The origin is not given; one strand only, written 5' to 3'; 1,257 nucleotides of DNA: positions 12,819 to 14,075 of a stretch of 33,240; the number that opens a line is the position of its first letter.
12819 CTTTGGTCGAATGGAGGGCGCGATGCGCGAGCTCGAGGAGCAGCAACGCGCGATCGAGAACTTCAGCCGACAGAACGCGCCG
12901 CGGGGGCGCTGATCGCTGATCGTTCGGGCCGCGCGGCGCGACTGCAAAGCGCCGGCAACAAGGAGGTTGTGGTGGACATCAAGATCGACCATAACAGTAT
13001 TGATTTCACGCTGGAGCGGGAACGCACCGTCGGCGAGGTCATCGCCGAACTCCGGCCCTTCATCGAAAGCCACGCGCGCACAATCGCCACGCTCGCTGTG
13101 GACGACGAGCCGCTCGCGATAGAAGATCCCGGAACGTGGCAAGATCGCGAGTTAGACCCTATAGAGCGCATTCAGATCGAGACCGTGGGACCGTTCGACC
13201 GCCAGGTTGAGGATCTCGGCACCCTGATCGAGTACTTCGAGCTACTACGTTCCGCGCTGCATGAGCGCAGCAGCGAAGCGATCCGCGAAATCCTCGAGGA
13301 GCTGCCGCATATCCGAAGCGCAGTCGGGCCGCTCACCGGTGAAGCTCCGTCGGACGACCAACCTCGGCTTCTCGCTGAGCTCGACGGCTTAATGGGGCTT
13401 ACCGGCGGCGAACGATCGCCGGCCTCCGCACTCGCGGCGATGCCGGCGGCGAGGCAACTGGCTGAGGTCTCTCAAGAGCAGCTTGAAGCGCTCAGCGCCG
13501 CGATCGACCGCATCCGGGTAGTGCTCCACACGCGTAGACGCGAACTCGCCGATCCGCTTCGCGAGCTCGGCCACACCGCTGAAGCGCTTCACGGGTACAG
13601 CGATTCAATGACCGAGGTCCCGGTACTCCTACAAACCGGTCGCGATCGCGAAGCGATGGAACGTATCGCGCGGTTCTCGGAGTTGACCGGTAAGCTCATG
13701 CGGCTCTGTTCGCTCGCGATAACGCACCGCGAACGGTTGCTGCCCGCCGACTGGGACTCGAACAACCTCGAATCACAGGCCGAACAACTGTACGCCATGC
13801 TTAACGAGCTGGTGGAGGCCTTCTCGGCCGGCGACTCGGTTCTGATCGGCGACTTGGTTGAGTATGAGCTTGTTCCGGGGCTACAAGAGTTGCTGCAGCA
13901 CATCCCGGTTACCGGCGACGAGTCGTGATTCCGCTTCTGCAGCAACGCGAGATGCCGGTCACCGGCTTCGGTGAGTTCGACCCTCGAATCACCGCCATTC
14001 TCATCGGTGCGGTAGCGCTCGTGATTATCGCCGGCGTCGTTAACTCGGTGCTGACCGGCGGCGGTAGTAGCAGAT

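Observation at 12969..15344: Uncharacterised orf319 / membrane-anchored YcgR-like PilZ / orf87 module in the slot where fliS is expected, downstream of flaB-flaB-flaG-fliD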

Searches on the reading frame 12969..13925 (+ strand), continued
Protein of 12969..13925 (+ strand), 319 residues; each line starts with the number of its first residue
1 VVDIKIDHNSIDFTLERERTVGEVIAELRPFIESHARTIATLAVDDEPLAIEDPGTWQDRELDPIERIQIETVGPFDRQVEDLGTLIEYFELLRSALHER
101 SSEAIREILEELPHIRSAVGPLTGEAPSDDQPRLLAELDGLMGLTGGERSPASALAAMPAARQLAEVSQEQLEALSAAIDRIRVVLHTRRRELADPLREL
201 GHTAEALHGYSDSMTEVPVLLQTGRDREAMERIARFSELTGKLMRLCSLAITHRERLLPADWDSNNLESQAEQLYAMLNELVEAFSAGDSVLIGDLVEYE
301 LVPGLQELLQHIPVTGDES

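Call 26: fold_search(model_id=the predicted structure, library=pdb)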
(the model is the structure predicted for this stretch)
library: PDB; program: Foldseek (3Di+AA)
matches with E <= 10: 377; with E <= 0.001: 0
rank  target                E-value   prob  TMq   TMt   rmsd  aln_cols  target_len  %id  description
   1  1l7c_A                5.7e-02  0.99  0.29  0.37   9.8       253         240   12  alpha-catenin fragment, residues 385-651 (released 2002-06-19)
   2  1rke_A                1.3e-01  0.95  0.27  0.32  15.5       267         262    9  Human vinculin head (1-258) in complex with human vinculin tail (879-1066) (released 2004-01-13)
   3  1l7c_B                2.0e-01  0.84  0.27  0.34  10.0       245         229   11  alpha-catenin fragment, residues 385-651 (released 2002-06-19)
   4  1h6g_A                2.2e-01  0.77  0.25  0.29  10.6       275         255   10  alpha-catenin M-domain (released 2001-08-07)
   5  4hwi_B                2.2e-01  0.38  0.15  0.22  18.8       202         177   15  Crystal structure of ATBAG1 in complex with HSP70 (released 2013-05-29)
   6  1l7c_C                2.4e-01  0.91  0.29  0.36   9.8       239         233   11  alpha-catenin fragment, residues 385-651 (released 2002-06-19)
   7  4e18_A                3.2e-01  0.82  0.27  0.34  16.2       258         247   12  Alpha-E-catenin is an autoinhibited molecule that co-activates vinculin (released 2012-05-16)
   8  6xf1_B                3.4e-01  0.11  0.14  0.14  19.7       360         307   12  Nesprin-2G(aa1425-1649)-FHOD1(aa1-339) complex, H. sapiens (released 2021-02-03)
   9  1h6g_B                3.5e-01  0.84  0.28  0.36   9.2       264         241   12  alpha-catenin M-domain (released 2001-08-07)
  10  4e17_A                3.5e-01  0.54  0.23  0.28  17.0       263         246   10  Alpha-E-catenin is an autoinhibited molecule that co-activates vinculin (released 2012-05-16)
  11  5h5m_B                3.7e-01  0.54  0.22  0.20  14.6       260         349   12  Crystal structure of HMP-1 M domain (released 2017-03-29)
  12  6o3e_B                3.9e-01  0.94  0.32  0.21  13.1       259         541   11  mouse aE-catenin 82-883 (released 2019-11-13)
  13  5xfl_C                5.7e-01  0.47  0.24  0.22  14.8       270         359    9  Crystal structure of the force-sensing device region of alpha N-catenin (released 2018-03-28)
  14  4k1n_A                6.9e-01  0.63  0.28  0.19  13.8       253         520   13  Crystal structure of full-length mouse alphaE-catenin (released 2013-05-01)
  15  2hsq_A                7.2e-01  0.60  0.27  0.32  16.5       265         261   11  Human vinculin (head domain, Vh1, residues 1-258) in complex with Shigella's IpaA vinculin binding site 2 (residues 56 (released 2006-11-21)
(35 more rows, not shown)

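Call 27: find_related_loci(query=A1, collection=genome_contigs, flank=5000)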
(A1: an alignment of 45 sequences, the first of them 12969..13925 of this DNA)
Query A1 (319 aa) in genome_contigs; peptide patterns used: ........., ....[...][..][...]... (x = any residue, [..] = any of these).
467 stretches matched a pattern; 369 encode a relative of the query (tblastn E <= 1e-3); the best 80 are kept; 80 distinct loci.
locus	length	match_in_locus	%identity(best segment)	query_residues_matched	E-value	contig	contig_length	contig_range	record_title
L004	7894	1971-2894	58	2-319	7e-110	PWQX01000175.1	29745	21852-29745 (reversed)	MAG: Spirochaetaceae bacterium isolate CSSed10_65m CS-Sed10-C2159, whole genome shotgun sequence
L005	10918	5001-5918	55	2-317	2e-102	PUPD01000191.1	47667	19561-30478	MAG: Spirochaetaceae bacterium isolate B1Sed10_113R1 B1-Sed10-C418, whole genome shotgun sequence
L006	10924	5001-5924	54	2-318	3e-101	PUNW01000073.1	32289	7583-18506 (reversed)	MAG: Spirochaetaceae bacterium isolate B1Sed10_166 B1-Sed10-C1050, whole genome shotgun sequence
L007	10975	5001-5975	80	1-319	6e-167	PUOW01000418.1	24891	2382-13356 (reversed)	MAG: Spirochaetaceae bacterium isolate B1Sed10_122m B1-Sed10-C1755, whole genome shotgun sequence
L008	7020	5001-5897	35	2-319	1e-45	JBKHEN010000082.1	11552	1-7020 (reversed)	MAG: Spirochaetaceae bacterium isolate D1M05_16 NODE_4806_length_11552_cov_41.830825, whole genome shotgun sequence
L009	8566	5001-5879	34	2-313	4e-44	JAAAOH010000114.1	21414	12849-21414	MAG: Spirochaetes bacterium isolate GSL.Bin19 NODE_1538_length_21414_cov_0.578641, whole genome shotgun sequence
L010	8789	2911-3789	35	2-313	2e-44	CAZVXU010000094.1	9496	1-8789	MAG TPA_asm: uncultured Spirochaetaceae bacterium isolate binchicken_co8_286 genome assembly, contig: NODE_13963_length_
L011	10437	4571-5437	33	1-309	2e-42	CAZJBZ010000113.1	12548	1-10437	MAG TPA_asm: uncultured Spirochaetales bacterium isolate SRP141376_co4_201 genome assembly, contig: NODE_8439_length_125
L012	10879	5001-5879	31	1-310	5e-42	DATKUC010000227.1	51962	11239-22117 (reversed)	MAG TPA_asm: Spirochaetia bacterium isolate SMAG_U14097 k141_1497836, whole genome shotgun sequence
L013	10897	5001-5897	32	2-319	1e-41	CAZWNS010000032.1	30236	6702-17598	MAG TPA_asm: uncultured Spirochaetaceae bacterium isolate SRP252850_co1_384 genome assembly, contig: NODE_2562_length_30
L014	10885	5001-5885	36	2-319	4e-41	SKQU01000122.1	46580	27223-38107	MAG: Spirochaetaceae bacterium isolate CSSed162cmA_456 CSSed16-2cmA-646, whole genome shotgun sequence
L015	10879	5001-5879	32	2-313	5e-41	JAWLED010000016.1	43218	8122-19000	MAG: Spirochaetia bacterium isolate 20BLK6-1.bin.42 NODE_657_length_43218_cov_20.691180, whole genome shotgun sequence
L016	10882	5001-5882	30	2-309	3e-40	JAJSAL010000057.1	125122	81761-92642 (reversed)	MAG: Spirochaetes bacterium isolate Dive96_bin4.94 k141_1336690, whole genome shotgun sequence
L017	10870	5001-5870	30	6-309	3e-40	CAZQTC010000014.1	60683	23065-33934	MAG TPA_asm: uncultured Spirochaetales bacterium isolate binchicken_co219_179 genome assembly, contig: k141_978753, whol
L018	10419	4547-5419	34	2-313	2e-40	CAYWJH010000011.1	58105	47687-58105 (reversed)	MAG TPA_asm: uncultured Spirochaetaceae bacterium isolate binchicken_co8_335 genome assembly, contig: NODE_410_length_58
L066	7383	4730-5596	30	2-314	1e-33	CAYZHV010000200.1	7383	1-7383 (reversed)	MAG TPA_asm: uncultured Spirochaetaceae bacterium isolate SRP332253_co1_227 genome assembly, contig: NODE_16514_length_7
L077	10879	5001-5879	30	2-317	7e-33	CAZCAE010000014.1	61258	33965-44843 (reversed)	MAG TPA_asm: uncultured Spirochaeta sp. isolate SRP141376_co3_416 genome assembly, contig: NODE_1115_length_61258_cov_5.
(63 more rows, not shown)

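Call 41: find_encoding_contigs(protein=P0061, flank=7000, max_places=1)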
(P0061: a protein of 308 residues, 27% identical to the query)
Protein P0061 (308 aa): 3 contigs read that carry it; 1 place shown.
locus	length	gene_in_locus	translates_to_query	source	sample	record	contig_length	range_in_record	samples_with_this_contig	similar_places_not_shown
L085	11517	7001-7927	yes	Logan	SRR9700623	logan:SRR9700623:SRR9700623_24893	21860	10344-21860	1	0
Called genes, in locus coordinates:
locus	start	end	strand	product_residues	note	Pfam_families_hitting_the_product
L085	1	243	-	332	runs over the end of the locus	PF00294:PfkB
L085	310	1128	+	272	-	PF20424:PilZN3, PF07238:PilZ (weak)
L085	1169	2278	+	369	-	PF13371:TPR_9 (faint), PF24575:TPR_Slam (faint), PF07719:TPR_2 (faint), PF13174:TPR_6 (faint), PF13424:TPR_12 (faint), PF23914:TPR_CcmH_CycH, PF04733:Coatomer_E (weak), PF00515:TPR_1 (weak), +8 more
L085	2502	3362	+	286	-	PF00669:Flagellin_N, PF00700:Flagellin_C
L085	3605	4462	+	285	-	PF00669:Flagellin_N, PF00700:Flagellin_C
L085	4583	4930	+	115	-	PF03646:FlaG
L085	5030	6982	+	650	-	PF02465:FliD_N, PF07195:FliD_C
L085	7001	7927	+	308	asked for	PF27299:TP0873_N, PF26154:DUF8042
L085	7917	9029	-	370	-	PF00953:Glycos_transf_4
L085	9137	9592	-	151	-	PF00226:DnaJ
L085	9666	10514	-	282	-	PF01678:DAP_epimerase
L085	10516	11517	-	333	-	?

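Call 42: find_encoding_contigs(protein=P0083, flank=7000, max_places=1)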
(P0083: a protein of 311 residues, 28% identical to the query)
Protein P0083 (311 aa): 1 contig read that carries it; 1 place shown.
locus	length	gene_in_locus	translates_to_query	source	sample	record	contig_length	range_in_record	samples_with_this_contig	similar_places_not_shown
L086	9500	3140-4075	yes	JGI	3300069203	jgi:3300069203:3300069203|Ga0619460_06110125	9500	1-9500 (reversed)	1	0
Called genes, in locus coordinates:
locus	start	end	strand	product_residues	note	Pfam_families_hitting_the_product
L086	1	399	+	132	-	?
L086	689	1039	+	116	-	PF03646:FlaG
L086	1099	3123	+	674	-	PF02465:FliD_N, PF07195:FliD_C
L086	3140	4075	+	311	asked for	PF27299:TP0873_N, PF26154:DUF8042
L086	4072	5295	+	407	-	PF12945:PilZNR (weak), PF07238:PilZ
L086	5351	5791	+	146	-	PF02367:TsaE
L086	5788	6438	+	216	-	PF00814:TsaD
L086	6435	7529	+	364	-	PF01966:HD, PF13487:HD_5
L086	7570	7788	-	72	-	PF02599:CsrA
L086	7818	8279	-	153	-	PF02623:FliW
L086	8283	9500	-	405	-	?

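Call 43: find_encoding_contigs(protein=P0090, flank=7000, max_places=1)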
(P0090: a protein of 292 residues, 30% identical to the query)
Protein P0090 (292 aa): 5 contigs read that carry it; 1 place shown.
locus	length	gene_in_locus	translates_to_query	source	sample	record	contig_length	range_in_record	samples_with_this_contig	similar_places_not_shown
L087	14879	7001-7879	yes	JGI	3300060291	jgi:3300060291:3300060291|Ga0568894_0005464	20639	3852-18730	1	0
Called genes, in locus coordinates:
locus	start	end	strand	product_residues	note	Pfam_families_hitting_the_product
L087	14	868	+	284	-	PF20424:PilZN3, PF07238:PilZ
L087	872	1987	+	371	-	PF13371:TPR_9 (faint), PF07719:TPR_2 (faint), PF13424:TPR_12 (faint), PF14559:TPR_19 (weak), PF13432:TPR_16 (weak), PF23914:TPR_CcmH_CycH, PF13432:TPR_16, PF14559:TPR_19 (weak), +8 more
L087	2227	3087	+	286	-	PF00669:Flagellin_N, PF00700:Flagellin_C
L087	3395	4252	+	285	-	PF00669:Flagellin_N, PF00700:Flagellin_C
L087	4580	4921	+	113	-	PF03646:FlaG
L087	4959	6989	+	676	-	PF02465:FliD_N, PF07195:FliD_C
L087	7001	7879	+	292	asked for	PF27299:TP0873_N, PF26154:DUF8042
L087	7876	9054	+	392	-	PF07238:PilZ (weak)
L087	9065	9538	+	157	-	PF02367:TsaE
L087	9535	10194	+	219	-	PF00814:TsaD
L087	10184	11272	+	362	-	PF08448:PAS_4 (faint), PF01966:HD, PF13487:HD_5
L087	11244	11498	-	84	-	PF02599:CsrA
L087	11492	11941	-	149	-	PF02623:FliW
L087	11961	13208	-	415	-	PF00669:Flagellin_N, PF07196:Flagellin_IN (weak)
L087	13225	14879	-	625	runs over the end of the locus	PF22638:FlgK_D1, PF06429:Flg_bbr_C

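Call 44: search_protein_representatives(alignment_id=A1)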
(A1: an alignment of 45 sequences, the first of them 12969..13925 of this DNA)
Query: 45 sequences, 299 profile positions. Proteins with E-value up to 0.001 (for the whole library): 2836; up to 1e-10: 1157; up to 1e-30: 453. The best 150 are listed.
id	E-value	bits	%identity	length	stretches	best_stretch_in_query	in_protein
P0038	4.1e-98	345.1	-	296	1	1-294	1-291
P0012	9.2e-97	340.7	-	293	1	1-294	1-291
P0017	1.8e-95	336.4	-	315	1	1-295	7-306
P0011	9.9e-95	334.0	-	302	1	1-298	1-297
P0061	5.7e-94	331.5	-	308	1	1-298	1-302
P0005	8.9e-94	330.9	-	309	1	1-295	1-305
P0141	1.1e-93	330.6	-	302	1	1-297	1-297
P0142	6.4e-93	328.1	-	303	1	1-294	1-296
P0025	9.9e-93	327.4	-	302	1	1-296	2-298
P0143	5.8e-92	324.9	-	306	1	1-296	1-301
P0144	1.1e-90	320.7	-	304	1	1-293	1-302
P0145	2.0e-90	319.8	-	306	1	1-298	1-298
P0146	3.5e-90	319.1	-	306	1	1-297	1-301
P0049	3.5e-90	319.1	-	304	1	1-294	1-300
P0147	1.2e-89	317.3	-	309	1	1-295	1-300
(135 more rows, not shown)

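Call 65: list_cluster_members(proteins=[P0061, P0064, P0066, P0076, P0093, P0101, P0019, P0065, P0058, P0002])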
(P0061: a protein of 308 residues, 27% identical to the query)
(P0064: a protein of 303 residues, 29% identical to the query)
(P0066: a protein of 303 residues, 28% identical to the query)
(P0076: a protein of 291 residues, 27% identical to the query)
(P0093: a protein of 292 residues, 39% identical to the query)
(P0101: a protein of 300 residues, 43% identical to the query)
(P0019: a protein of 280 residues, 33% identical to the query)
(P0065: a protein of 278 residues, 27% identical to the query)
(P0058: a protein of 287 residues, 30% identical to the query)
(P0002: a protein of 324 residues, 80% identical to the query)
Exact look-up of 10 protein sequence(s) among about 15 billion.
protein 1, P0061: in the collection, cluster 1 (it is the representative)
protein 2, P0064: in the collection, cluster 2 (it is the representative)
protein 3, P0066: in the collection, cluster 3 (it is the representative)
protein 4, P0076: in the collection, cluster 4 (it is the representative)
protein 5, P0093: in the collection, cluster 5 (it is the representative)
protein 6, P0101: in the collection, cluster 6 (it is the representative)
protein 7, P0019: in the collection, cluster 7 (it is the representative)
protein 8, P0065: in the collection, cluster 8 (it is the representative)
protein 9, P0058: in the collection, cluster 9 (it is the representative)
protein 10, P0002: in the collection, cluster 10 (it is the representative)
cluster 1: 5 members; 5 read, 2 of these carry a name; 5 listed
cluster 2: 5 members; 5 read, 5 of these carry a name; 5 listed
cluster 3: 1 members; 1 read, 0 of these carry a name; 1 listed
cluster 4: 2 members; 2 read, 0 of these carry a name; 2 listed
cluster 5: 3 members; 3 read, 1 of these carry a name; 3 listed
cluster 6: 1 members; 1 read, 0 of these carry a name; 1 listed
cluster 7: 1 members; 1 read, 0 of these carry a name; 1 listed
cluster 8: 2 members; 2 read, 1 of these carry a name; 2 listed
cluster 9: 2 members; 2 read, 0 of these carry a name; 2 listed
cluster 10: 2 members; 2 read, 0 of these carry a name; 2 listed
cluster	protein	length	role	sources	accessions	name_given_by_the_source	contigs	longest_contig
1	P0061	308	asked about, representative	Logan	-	-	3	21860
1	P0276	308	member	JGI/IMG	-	hypothetical protein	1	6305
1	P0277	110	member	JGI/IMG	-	hypothetical protein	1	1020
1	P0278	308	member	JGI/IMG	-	-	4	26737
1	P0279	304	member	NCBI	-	-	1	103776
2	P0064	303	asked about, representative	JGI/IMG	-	hypothetical protein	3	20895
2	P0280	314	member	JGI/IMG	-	hypothetical protein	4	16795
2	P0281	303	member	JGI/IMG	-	hypothetical protein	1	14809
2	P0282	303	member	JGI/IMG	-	hypothetical protein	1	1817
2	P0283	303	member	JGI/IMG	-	hypothetical protein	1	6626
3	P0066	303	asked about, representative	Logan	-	-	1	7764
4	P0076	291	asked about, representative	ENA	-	-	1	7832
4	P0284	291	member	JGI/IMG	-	-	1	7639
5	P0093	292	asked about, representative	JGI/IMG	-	hypothetical protein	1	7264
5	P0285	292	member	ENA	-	-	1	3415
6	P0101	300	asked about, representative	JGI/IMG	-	-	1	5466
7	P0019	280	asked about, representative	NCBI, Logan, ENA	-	-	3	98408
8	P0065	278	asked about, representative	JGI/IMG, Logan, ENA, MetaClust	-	\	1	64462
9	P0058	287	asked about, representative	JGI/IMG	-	-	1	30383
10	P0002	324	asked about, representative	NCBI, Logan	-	-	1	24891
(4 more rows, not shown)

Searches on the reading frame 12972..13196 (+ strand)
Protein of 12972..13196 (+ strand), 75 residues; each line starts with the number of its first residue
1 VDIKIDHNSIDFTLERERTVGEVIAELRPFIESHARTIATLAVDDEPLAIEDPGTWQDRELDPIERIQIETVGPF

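Call 72: search_solved_structures(query=A5, max_evalue=10)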
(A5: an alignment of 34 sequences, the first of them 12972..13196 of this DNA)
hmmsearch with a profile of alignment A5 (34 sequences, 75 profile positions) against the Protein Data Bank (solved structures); distinct sequences matched with E-value up to 10: 4.
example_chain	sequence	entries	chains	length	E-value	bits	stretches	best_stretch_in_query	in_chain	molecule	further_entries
2z51_A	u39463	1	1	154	0.07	16.5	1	17-54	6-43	NifU-like protein 2, chloroplast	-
9kn2_A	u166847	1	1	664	0.32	14.4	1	21-70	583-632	Endopeptidase PepO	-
9fma_A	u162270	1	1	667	0.32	14.4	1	21-70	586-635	Endopeptidase PepO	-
1p68_A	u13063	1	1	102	0.41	14.1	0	18-48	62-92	De novo designed protein S-824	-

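Call 73: search_protein_families(library=pfam, alignment_id=A5, max_evalue=1)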
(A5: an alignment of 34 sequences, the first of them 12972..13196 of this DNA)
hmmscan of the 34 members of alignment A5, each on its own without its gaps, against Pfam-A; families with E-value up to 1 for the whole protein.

A. member 1, window:12972-13196:+ (75 aa): 0 families

B. families by the number of members that match (of 34 scanned): 12 families
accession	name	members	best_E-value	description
PF22820.2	TcaA_3rd_4th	4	0.045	TcaA protein 3rd/4th domain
PF12046.13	CCB1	2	0.0073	Cofactor assembly of complex C subunit B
PF16797.11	Fungal_KA1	2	0.018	Fungal kinase associated-1 domain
PF04978.18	MST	2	0.12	Mycothiol-S-transferase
PF18437.6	Nup54_C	1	0.012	Nup54 C-terminal interacting domain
PF21989.2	RA_2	1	0.045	RA like domain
PF20335.4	DUF6630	1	0.08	Domain of unknown function (DUF6630)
PF05340.17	DUF740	1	0.11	Protein of unknown function (DUF740)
PF18351.6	Ago_N_1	1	0.14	Fungal Argonaute N-terminal domain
PF24911.1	YfjL_C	1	0.15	YfjL-like C-terminal domain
PF14062.11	DUF4253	1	0.2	Domain of unknown function (DUF4253)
PF12366.13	Casc1_C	1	0.21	Cancer susceptibility candidate 1 C-terminal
